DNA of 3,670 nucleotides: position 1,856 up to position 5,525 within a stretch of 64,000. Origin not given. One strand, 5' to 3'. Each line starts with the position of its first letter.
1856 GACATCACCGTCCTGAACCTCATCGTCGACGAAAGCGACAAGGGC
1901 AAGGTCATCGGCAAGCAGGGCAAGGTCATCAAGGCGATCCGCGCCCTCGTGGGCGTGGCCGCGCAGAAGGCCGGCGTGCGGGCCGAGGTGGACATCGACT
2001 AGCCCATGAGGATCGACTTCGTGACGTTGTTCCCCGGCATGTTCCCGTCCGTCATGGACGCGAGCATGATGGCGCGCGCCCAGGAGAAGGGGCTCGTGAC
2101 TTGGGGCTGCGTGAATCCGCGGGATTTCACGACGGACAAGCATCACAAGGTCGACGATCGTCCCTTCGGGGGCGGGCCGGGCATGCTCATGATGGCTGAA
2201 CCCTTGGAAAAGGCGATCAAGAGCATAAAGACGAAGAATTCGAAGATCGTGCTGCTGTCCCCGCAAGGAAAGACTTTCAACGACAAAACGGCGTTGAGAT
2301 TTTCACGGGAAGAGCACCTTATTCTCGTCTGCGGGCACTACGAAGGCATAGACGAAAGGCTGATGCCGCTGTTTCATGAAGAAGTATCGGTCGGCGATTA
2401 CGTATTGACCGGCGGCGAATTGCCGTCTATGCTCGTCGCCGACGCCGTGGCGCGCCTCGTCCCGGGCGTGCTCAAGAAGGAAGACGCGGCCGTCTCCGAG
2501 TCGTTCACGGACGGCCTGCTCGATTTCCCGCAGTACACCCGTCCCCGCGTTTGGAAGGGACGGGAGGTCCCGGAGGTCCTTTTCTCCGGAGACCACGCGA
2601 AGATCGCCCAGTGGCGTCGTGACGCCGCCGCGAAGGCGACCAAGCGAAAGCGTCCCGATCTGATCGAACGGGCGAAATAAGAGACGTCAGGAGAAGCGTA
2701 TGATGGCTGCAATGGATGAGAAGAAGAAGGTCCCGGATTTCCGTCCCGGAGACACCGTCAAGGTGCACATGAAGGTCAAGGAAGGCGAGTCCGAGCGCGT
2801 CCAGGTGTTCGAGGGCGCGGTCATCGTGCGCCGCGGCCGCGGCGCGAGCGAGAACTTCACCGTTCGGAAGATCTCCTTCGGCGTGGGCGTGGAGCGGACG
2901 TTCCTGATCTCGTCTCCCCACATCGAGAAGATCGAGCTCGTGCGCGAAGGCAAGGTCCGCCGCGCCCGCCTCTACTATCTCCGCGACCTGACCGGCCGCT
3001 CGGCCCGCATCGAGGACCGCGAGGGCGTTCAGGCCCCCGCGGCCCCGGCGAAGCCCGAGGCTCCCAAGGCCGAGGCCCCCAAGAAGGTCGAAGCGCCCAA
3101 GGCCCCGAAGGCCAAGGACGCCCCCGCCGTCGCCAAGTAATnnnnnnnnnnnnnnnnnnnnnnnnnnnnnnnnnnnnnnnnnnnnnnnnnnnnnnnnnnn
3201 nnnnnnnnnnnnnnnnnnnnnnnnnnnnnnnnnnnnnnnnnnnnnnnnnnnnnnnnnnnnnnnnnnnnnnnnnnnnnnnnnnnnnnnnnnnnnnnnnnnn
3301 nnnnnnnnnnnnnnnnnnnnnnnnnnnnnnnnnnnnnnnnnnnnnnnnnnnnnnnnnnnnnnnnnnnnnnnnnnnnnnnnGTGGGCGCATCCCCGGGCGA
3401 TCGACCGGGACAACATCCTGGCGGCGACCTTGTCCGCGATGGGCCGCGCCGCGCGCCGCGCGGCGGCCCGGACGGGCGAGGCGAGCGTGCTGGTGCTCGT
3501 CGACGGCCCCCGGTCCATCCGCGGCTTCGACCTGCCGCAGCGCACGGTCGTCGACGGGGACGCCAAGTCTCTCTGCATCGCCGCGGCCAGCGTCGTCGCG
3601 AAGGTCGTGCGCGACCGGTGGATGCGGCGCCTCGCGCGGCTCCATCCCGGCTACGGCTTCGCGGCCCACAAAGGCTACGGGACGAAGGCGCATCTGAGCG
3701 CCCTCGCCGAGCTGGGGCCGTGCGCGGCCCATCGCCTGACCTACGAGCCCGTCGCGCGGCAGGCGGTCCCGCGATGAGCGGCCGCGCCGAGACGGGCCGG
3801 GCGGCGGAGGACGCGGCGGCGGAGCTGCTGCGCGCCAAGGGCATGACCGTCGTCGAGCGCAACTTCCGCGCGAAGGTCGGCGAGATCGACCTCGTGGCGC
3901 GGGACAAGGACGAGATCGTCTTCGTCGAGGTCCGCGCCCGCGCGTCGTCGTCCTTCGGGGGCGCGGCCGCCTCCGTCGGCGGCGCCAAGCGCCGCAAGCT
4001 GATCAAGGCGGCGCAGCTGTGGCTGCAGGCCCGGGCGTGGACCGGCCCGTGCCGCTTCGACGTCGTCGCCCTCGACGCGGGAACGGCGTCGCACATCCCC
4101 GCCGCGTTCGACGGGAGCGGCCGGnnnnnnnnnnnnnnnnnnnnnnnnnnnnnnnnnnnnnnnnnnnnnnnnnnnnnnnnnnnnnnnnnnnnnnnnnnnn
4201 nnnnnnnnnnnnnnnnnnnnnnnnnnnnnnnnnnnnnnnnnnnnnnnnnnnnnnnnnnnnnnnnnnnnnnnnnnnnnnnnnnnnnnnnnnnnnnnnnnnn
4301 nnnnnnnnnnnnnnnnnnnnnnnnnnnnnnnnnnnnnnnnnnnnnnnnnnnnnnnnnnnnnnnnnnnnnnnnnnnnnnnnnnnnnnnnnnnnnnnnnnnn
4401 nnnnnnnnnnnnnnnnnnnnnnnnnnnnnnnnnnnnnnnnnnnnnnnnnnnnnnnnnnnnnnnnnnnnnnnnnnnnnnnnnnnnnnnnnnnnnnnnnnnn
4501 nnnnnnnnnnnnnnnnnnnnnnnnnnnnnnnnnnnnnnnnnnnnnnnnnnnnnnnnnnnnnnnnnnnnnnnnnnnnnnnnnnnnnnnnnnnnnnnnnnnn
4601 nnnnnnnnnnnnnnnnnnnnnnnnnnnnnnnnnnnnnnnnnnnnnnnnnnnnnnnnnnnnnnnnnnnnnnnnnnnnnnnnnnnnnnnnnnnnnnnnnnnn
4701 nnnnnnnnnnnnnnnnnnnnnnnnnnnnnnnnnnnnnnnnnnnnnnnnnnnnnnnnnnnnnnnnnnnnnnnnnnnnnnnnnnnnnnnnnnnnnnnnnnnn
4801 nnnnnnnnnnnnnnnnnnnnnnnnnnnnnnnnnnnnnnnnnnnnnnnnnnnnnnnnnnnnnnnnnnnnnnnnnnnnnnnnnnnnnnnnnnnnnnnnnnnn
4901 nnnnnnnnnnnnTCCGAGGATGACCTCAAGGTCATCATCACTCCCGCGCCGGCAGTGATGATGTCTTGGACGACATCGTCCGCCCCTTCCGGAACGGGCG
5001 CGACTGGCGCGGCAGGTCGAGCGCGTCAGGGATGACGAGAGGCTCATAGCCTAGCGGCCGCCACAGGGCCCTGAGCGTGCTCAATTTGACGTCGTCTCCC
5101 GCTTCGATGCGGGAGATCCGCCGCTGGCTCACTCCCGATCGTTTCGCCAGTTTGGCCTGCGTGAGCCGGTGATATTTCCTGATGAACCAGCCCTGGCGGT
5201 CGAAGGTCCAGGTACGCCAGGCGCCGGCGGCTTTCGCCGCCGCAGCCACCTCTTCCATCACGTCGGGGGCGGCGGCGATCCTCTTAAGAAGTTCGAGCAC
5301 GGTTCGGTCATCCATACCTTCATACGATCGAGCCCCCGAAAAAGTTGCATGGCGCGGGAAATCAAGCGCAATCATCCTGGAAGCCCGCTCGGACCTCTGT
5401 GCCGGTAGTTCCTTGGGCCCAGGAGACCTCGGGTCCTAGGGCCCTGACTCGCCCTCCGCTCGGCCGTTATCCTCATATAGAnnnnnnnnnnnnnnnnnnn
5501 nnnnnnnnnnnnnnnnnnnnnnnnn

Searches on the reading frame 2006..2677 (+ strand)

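Call 55: search_protein_families(library=pfam, proteins=[window:2006-2677:+], max_evalue=0.0001)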
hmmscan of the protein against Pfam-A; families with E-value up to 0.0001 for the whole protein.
window:2006-2677:+ (224 aa): 1 family
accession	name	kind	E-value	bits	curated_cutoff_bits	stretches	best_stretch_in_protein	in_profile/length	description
PF01746.26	tRNA_m1G_MT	-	2.7e-62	210.4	27.3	1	23-217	2-195/195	tRNA (Guanine-1)-methyltransferase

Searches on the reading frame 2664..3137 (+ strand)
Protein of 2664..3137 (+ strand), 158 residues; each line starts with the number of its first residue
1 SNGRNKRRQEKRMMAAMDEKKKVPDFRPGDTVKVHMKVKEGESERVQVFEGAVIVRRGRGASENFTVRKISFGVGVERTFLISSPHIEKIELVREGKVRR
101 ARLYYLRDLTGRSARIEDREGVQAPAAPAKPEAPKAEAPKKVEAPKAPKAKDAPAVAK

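Call 55: search_protein_families(library=pfam, proteins=[window:2664-3137:+], max_evalue=0.0001)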
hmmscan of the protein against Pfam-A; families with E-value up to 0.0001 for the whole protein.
window:2664-3137:+ (158 aa): 1 family
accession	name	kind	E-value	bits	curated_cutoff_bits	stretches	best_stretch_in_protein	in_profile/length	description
PF01245.26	Ribosomal_L19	-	5.2e-45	152.4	22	1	18-118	10-110/111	Ribosomal protein L19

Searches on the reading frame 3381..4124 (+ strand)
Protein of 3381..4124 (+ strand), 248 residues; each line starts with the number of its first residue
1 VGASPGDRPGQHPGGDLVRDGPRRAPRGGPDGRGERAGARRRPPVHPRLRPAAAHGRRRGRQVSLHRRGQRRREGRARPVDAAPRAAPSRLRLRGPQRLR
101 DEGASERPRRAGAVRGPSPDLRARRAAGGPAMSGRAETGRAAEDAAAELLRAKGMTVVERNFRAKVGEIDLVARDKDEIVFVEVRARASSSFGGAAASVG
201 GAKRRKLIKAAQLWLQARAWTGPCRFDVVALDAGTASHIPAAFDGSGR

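Call 55: search_protein_families(library=pfam, proteins=[window:3381-4124:+], max_evalue=0.0001)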
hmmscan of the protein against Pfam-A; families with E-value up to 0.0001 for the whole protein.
window:3381-4124:+ (248 aa): 1 family
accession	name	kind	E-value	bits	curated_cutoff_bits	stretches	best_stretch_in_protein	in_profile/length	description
PF02021.23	UPF0102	-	9.1e-28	96.9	23.6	1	142-230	1-79/80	Uncharacterised protein family UPF0102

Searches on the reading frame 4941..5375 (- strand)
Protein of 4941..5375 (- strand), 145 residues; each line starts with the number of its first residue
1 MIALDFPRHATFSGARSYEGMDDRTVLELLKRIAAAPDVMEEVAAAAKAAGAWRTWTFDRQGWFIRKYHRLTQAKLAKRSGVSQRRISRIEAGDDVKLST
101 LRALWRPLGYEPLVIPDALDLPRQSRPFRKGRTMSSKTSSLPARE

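Call 55: search_protein_families(library=pfam, proteins=[window:4941-5375:-], max_evalue=0.0001)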
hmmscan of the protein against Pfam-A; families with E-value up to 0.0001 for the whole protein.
window:4941-5375:- (145 aa): 2 families
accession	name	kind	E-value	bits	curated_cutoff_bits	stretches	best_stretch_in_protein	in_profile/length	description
PF01381.28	HTH_3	-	5.9e-09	36.3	23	1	69-112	8-52/55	Helix-turn-helix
PF13560.12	HTH_31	-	4.8e-07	30.4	27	1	66-109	10-55/64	Helix-turn-helix domain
